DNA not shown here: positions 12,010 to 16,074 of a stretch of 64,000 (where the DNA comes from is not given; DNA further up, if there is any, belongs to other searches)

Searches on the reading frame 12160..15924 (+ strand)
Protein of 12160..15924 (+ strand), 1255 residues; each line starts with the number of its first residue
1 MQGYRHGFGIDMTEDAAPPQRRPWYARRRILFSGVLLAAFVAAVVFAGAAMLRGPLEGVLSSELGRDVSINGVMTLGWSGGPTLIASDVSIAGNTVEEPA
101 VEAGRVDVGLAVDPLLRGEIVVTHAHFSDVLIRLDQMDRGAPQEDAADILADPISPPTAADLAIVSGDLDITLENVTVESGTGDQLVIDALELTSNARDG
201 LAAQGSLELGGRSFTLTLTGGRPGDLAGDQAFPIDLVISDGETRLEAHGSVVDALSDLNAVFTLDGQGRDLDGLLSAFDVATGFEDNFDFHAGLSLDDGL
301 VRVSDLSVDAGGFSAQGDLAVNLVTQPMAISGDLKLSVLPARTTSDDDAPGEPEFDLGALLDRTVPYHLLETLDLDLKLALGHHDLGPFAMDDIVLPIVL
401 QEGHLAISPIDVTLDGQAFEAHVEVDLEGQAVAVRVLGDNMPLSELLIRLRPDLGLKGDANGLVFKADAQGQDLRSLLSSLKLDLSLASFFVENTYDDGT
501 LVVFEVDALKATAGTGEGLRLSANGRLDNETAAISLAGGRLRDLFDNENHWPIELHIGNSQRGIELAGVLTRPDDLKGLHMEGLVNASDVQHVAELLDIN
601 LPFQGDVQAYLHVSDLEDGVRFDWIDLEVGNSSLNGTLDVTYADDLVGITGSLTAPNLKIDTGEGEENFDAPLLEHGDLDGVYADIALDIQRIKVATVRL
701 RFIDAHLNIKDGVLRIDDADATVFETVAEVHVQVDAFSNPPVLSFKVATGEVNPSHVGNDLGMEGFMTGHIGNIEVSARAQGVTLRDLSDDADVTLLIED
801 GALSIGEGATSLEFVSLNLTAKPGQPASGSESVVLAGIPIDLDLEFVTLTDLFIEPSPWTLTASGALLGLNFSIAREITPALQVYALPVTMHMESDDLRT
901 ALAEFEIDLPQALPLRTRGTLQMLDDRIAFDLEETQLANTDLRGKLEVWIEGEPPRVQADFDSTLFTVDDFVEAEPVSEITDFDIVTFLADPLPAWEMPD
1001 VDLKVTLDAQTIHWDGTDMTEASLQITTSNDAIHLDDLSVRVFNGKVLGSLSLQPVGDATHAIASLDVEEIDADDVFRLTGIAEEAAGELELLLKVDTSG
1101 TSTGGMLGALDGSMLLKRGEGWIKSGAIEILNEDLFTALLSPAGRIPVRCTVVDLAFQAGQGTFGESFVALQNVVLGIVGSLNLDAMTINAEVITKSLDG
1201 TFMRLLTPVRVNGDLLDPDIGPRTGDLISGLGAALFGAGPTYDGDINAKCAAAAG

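Call 76: search_protein_families(library=pfam, proteins=[window:12160-15924:+], max_evalue=0.0001)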
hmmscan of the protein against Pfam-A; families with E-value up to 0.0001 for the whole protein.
window:12160-15924:+ (1255 aa): 3 families
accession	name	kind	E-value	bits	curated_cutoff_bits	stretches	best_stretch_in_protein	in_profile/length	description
PF05170.20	AsmA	-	3.4e-18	66.2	29.8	1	36-125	17-108/607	AsmA family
PF13116.12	YhdP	-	4.3e-08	32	46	1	30-315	10-261/1224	YhdP protein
PF05359.17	DUF748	-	2.5e-07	29.6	50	1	12-181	1-162/1037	Domain of Unknown Function (DUF748)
